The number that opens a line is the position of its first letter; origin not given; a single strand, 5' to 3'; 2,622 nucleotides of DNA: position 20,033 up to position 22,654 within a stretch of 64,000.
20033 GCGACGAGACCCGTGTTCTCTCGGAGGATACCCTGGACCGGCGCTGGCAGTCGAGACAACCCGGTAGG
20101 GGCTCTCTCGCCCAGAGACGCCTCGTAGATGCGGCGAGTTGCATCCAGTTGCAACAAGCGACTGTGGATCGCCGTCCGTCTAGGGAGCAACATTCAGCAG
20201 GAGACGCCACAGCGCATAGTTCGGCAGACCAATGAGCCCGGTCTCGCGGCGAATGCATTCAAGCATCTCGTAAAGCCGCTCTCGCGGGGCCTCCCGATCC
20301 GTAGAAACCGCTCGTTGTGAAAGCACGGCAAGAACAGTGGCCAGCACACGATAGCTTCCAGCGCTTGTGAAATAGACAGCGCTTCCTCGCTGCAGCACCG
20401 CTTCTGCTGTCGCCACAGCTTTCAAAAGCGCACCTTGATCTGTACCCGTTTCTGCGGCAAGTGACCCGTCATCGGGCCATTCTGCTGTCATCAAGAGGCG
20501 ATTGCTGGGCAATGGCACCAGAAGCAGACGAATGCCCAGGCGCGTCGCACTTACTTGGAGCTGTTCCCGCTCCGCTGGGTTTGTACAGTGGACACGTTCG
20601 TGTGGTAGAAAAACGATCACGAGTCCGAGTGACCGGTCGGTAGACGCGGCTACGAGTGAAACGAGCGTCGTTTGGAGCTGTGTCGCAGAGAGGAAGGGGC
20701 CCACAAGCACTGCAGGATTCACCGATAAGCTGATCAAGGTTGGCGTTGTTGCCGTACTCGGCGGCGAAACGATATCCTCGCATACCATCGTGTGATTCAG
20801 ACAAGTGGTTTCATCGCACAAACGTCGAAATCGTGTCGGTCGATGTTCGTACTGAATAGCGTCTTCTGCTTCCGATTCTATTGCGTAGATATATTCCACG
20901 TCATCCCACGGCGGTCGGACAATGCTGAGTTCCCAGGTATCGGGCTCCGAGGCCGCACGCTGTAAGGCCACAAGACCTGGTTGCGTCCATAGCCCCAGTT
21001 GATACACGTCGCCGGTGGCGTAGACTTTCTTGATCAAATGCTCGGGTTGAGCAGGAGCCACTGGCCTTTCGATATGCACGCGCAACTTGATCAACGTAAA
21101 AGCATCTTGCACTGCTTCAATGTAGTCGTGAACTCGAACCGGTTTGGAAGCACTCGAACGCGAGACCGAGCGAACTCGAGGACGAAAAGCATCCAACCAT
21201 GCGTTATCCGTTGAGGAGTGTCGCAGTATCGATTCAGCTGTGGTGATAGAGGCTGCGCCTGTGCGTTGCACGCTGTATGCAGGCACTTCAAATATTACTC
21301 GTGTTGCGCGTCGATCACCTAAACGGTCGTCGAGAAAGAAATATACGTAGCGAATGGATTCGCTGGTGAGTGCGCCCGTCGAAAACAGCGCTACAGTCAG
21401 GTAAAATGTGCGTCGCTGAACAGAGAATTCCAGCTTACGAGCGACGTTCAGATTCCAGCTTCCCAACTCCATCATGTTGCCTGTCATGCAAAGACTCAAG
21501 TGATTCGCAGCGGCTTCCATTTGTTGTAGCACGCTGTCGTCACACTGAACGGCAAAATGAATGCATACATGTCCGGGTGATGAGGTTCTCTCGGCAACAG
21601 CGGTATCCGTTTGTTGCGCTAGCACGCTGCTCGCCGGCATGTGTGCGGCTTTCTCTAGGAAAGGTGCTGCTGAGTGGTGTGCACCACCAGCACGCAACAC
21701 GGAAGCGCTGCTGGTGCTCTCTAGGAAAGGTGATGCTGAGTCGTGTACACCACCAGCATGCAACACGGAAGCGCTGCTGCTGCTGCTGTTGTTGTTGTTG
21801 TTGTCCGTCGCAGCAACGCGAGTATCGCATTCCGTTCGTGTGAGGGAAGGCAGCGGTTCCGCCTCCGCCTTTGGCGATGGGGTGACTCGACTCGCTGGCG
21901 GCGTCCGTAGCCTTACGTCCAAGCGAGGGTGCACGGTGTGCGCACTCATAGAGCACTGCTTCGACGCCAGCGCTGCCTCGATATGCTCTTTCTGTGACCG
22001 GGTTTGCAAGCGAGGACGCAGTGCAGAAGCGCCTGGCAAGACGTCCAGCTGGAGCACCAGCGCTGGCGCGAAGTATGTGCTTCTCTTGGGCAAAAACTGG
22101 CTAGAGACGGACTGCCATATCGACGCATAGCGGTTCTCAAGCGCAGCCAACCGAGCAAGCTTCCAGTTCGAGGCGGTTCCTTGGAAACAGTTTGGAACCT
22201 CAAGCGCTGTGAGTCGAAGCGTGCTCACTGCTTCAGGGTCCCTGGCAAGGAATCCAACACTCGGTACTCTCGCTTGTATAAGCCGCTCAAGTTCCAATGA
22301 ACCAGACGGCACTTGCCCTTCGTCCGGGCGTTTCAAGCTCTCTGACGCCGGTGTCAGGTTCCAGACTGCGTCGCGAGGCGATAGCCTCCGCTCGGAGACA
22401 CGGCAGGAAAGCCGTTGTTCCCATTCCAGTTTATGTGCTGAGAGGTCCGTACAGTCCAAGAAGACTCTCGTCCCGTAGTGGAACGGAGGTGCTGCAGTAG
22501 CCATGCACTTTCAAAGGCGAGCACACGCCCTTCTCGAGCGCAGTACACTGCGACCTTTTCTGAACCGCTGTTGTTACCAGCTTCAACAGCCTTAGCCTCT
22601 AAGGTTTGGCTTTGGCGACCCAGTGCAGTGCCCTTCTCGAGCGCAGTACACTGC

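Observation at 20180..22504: Laforin-like protein with tandem CBM20 modules and a predicted dead phosphatase active site (Cys->Thr)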

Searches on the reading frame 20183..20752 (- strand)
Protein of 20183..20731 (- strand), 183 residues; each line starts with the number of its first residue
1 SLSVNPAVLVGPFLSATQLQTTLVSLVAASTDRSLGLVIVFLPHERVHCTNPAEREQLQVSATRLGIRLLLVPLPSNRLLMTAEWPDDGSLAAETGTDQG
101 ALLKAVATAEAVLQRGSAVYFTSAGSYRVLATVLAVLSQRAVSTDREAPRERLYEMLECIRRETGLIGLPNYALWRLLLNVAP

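Call 6: search_protein_families(library=pfam, proteins=[window:20183-20731:-], max_evalue=10)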
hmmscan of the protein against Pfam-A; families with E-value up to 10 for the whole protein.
seq(183 aa): 0 families

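Call 18: search_solved_structures(query=A2, max_evalue=10, show_alignments=5)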
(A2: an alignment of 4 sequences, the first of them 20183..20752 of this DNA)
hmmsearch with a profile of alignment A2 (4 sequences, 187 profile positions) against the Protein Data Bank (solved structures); distinct sequences matched with E-value up to 10: 4.
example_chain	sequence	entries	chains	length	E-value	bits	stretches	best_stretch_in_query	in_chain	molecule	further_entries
3o2q_A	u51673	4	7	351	0.72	12.8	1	14-78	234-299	Symplekin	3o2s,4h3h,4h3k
3o2t_A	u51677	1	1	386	0.84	12.6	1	14-78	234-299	Symplekin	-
3odr_A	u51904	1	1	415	0.95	12.4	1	14-78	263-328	Symplekin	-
3ods_A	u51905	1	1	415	0.95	12.4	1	14-78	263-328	Symplekin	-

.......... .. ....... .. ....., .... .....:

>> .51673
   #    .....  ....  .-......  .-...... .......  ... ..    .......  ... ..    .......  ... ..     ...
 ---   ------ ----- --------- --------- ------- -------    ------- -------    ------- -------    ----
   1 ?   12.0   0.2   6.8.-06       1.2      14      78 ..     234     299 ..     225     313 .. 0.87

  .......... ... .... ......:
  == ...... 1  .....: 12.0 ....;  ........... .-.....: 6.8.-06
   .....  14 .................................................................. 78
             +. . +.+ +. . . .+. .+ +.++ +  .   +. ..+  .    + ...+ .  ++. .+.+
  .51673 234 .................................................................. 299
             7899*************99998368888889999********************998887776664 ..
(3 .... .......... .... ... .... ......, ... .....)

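Call 24: predict_structure(alignment_id=A2)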
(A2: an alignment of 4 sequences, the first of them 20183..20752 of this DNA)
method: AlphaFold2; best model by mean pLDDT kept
length: 190 residues; sequences in the alignment: 4
mean_pLDDT: 72.8   pTM: 0.75
mean pLDDT of the five models: 72.8, 59.8, 49.1, 49.1, 47.7
residues with pLDDT >= 90: 1; 70-90: 128; 50-70: 40; < 50: 21
segments of 3 or more residues with pLDDT < 50: 1-3, 83-93, 96-102
pLDDT, mean of each block of 10 residues (from residue 1): 55 75 71 70 84 64 79 83 49 46 65 88 87 78 84 77 83 69 77
secondary structure, 60 per line:
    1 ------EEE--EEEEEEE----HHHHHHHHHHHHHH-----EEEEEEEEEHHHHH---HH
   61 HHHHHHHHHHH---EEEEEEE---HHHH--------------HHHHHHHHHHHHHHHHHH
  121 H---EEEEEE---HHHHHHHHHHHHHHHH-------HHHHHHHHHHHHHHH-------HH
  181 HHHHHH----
elements in order: E7-9 E12-18 H23-36 E42-50 H51-55 H59-71 E75-81 H85-88 H103-121 E125-130 H134-149 H157-171 H179-186

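Call 26: search_protein_representatives(alignment_id=A2)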
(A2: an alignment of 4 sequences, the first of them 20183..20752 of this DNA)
Query: 4 sequences, 187 profile positions. Proteins with E-value up to 0.001 (for the whole library): 5; up to 1e-10: 4; up to 1e-30: 3. The best 5 are listed.
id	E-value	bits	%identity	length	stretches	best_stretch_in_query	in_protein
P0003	2.4e-98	343.7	-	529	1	1-187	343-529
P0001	8.5e-96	335.4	-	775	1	1-185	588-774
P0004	1.2e-95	334.9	-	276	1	1-187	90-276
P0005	5.0e-19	85.1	-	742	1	9-147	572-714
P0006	2.7e-04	37.0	-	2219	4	54-103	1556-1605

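Call 54: search_protein_families(library=pfam, alignment_id=A4, max_evalue=10)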
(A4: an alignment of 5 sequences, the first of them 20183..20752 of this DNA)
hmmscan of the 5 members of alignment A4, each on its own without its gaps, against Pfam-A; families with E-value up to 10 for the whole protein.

A. member 1, window:20183-20752:- (190 aa): 0 families

B. families by the number of members that match (of 5 scanned): 0 families

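Call 67: find_encoding_contigs(protein=P0005, flank=8000, max_places=2)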
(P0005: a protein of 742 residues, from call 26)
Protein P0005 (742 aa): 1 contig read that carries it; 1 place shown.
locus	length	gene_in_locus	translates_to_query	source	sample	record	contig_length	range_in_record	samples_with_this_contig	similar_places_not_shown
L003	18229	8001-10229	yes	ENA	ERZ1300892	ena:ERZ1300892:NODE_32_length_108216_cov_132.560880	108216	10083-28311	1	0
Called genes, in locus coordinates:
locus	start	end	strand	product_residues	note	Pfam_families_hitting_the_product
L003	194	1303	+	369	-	PF04005:Hus1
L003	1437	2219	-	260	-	-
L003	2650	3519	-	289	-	-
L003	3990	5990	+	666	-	PF00076:RRM_1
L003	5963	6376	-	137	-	-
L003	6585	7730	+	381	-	-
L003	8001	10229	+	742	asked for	PF00686:CBM_20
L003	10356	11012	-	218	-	PF04117:Mpv17_PMP22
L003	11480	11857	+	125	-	PF01383:CpcD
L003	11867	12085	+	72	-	-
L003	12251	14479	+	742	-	PF00076:RRM_1, PF16842:RRM_occluded (faint), PF28441:RRM_11 (faint), PF00076:RRM_1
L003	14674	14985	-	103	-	-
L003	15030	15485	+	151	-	PF07366:SnoaL (weak), PF12680:SnoaL_2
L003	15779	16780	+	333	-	PF00106:adh_short, PF08659:KR, PF13561:adh_short_C2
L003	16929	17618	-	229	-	-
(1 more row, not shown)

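Call 75: fold_search(model_id=the predicted structure, library=pdb)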
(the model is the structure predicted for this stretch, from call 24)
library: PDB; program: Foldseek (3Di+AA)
matches with E <= 10: 1200; with E <= 0.001: 36
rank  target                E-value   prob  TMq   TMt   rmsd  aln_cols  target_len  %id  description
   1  5z59                  2.4e-05  1.00  0.50  0.62   4.7       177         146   17  Crystal structure of Tk-PTP in the inactive form (released 2018-06-27)
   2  5z5a_A                3.3e-05  1.00  0.51  0.63   4.7       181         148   14  Crystal structure of Tk-PTP in the active form (released 2018-07-04)
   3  9e9l                  5.3e-05  1.00  0.51  0.62   5.4       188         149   16  Vanadate-bound Putative Ancestral Protein Tyrosine Phosphatase ShufPTP - Intermediate p-loop Conformation (released 2024-12-11)
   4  5z5a_B                6.3e-05  1.00  0.53  0.65   4.5       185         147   14  Crystal structure of Tk-PTP in the active form (released 2018-07-04)
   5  9e9m                  1.5e-04  1.00  0.52  0.64   5.3       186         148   16  Ligand Free Putative Ancestral Protein Tyrosine Phosphatase ShufPTP - C93-Cyclic Sulfenamide - Intermediate p-loop Confo (released 2024-12-11)
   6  7moi_B                1.5e-04  1.00  0.49  0.57   5.4       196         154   12  Crystal Structure of Arabidopsis thaliana Plant and Fungi Atypical Dual Specificity Phosphatase 1(AtPFA-DSP1 ) Cys150S (released 2022-03-02)
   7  5z5b_A                1.5e-04  1.00  0.49  0.58   4.8       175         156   16  Crystal structure of Tk-PTP in the G95A mutant form (released 2018-06-27)
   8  1fpz_C                1.7e-04  1.00  0.55  0.58   5.3       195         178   14  CRYSTAL STRUCTURE ANALYSIS OF KINASE ASSOCIATED PHOSPHATASE (KAP) WITH A SUBSTITUTION OF THE CATALYTIC SITE CYSTEINE ( (released 2001-05-09)
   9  7u4o_A                2.3e-04  1.00  0.52  0.63   5.1       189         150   14  Structure of MAP kinase phosphatase 5 in complex with 3,3-dimethyl-1-((9-propyl-5,6-dihydrothieno[3,4-h]quinazolin-2-y (released 2022-10-05)
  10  9nsb_A                2.5e-04  1.00  0.50  0.61   5.1       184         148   15  Crystal structure of an MKP5 allosteric loop mutant, S446G, in complex with an allosteric inhibitor (released 2025-07-30)
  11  7mol_B                2.5e-04  1.00  0.48  0.56   5.1       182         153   12  Crystal Structure of Arabidopsis thaliana Plant and Fungi Atypical Dual Specificity Phosphatase 1(AtPFA-DSP1 ) in comp (released 2022-03-02)
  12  3rgq                  2.6e-04  1.00  0.52  0.61   4.7       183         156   18  Crystal Structure of PTPMT1 in complex with PI(5)P (released 2011-07-06)
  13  7umv                  2.6e-04  1.00  0.50  0.60   5.3       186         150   14  Structure of MAP kinase phosphatase 5 in complex with 3,3-dimethyl-1-((5,6-dihydropyrido[2,3-h]quinazolin-2-yl)thio)buta (released 2022-10-05)
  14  9nsb_B                2.8e-04  1.00  0.50  0.61   5.1       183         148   14  Crystal structure of an MKP5 allosteric loop mutant, S446G, in complex with an allosteric inhibitor (released 2025-07-30)
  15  1fq1_A                3.3e-04  1.00  0.54  0.56   5.5       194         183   15  CRYSTAL STRUCTURE OF KINASE ASSOCIATED PHOSPHATASE (KAP) IN COMPLEX WITH PHOSPHO-CDK2 (released 2001-05-09)
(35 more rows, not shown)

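Call 87: find_homologous_proteins(query=A4, max_evalue=10)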
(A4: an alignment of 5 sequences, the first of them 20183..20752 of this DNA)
Query A4 (5 sequences) (190 aa, profile of the alignment): 1 proteins with E <= 10 among 8000 candidates.
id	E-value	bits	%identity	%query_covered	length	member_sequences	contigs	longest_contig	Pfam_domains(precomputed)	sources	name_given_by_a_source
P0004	1.8e-94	333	55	95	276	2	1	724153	-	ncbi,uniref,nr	ncbi:hypothetical protein F1559_001753 [Cyanidiococcus yangmingshanensis]|uniref:Uncharacterized pro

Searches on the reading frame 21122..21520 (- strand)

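Call 6: search_protein_families(library=pfam, proteins=[window:21122-21520:-], max_evalue=10)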
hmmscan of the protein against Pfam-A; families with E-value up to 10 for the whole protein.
seq(133 aa): 2 families
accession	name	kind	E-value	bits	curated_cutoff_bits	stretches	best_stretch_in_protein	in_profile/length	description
PF00686.25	CBM_20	-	0.0029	17.8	23.3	1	9-43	17-54/97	Starch binding domain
PF06912.16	DUF1275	-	0.081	13.2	25.4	1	12-78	28-82/193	Protein of unknown function (DUF1275)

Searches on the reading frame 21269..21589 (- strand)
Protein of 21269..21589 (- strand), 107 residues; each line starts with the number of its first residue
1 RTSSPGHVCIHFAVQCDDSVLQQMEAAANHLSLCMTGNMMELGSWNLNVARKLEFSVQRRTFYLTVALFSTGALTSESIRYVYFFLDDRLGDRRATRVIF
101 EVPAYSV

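Call 41: search_solved_structures(query=A7, max_evalue=10, show_alignments=2)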
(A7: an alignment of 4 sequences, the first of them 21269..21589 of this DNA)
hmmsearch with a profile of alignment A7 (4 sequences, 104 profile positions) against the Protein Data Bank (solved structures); distinct sequences matched with E-value up to 10: 16.
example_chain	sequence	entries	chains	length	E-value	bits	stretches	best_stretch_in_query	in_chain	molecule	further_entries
6fhw_A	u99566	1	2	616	0.018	17.8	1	11-77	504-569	Glucoamylase P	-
1v3k_A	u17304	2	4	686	0.41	13.4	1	21-46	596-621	Cyclomaltodextrin glucanotransferase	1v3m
1v3j_A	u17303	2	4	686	0.41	13.4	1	21-46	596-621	Cyclomaltodextrin glucanotransferase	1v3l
1i75_A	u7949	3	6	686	0.41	13.4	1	21-46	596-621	CYCLODEXTRIN GLUCANOTRANSFERASE | Cyclomaltodextrin glucanotransferase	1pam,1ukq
1ukt_A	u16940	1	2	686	0.41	13.4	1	21-46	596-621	Cyclomaltodextrin glucanotransferase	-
1d7f_A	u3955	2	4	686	0.41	13.4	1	21-46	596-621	CYCLODEXTRIN GLUCANOTRANSFERASE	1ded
1uks_A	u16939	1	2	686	0.41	13.4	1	21-46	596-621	Cyclomaltodextrin glucanotransferase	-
6l2h_A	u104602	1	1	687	0.57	12.9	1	21-46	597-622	Alpha-cyclodextrin glucanotransferase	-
3wms_A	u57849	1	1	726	0.61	12.8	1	21-46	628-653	Alpha-cyclodextrin glucanotransferase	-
4jcl_A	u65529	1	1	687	0.64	12.8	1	21-46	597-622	Cyclomaltodextrin glucanotransferase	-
6z31_A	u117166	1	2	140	1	12.1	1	60-100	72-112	Cation-independent mannose-6-phosphate receptor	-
3cgt_A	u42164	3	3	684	1.2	11.9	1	21-42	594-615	CYCLODEXTRIN GLYCOSYLTRANSFERASE | PROTEIN (CYCLODEXTRIN-GLYCOSYLTRANSFERASE)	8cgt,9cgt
4cgt_A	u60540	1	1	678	1.2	11.9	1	21-42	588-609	CYCLODEXTRIN GLYCOSYLTRANSFERASE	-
6aij_A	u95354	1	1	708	1.3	11.7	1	22-46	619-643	Cyclomaltodextrin glucanotransferase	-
1cqy_A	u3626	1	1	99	1.7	11.4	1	28-43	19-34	BETA-AMYLASE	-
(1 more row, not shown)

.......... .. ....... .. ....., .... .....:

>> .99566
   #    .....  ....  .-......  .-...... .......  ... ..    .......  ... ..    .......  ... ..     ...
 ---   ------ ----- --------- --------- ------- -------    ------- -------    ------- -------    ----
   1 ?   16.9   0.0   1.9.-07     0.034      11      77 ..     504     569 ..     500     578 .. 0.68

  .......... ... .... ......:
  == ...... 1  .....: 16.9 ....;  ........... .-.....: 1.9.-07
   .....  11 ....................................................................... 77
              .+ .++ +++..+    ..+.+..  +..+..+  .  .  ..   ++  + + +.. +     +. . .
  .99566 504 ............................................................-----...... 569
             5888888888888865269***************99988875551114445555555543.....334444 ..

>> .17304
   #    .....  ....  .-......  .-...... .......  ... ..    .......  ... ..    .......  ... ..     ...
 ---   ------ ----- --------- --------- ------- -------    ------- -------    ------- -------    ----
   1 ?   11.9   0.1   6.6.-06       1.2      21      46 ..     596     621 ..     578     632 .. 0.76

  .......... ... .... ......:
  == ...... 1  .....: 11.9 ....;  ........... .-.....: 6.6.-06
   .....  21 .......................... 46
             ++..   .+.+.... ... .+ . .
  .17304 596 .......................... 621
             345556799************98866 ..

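Call 53: search_protein_families(library=pfam, alignment_id=A7, max_evalue=1)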
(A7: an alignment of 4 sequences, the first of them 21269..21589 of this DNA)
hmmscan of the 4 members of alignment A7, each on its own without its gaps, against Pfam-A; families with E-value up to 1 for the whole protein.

A. member 1, window:21269-21589:- (107 aa): 1 family
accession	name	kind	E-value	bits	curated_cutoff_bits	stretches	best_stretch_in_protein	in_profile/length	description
PF00686.25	CBM_20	-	0.0016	18.6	23.3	1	32-66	17-54/97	Starch binding domain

B. families by the number of members that match (of 4 scanned): 1 family
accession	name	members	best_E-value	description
PF00686.25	CBM_20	4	1e-05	Starch binding domain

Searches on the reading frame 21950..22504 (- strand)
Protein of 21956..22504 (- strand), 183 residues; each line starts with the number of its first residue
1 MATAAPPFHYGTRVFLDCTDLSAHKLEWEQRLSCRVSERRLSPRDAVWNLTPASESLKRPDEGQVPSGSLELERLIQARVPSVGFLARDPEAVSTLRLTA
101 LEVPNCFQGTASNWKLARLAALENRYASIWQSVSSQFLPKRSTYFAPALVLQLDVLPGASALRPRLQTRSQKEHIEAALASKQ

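Call 6: search_protein_families(library=pfam, proteins=[window:21956-22504:-], max_evalue=10)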
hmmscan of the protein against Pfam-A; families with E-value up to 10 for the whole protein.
seq(183 aa): 0 families

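Call 70: search_solved_structures(query=A8, max_evalue=10, show_alignments=0)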
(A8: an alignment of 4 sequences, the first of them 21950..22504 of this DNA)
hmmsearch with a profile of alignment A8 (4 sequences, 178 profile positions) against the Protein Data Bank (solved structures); distinct sequences matched with E-value up to 10: 0.

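Call 71: search_protein_families(library=pfam, alignment_id=A8, max_evalue=10)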
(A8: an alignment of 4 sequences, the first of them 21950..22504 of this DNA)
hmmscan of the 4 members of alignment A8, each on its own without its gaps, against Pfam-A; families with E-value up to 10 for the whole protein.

A. member 1, window:21950-22504:- (185 aa): 0 families

B. families by the number of members that match (of 4 scanned): 4 families
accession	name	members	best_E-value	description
PF25559.1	DUF7931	1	0.028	Domain of unknown function (DUF7931)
PF25254.1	DUF7856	1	0.079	Family of unknown function (DUF7856)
PF23259.1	CHX17_C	1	0.17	Plant cation/H(+) antiporter, C-terminal domain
PF02532.19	PsbI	1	0.17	Photosystem II reaction centre I protein (PSII 4.8 kDa protein)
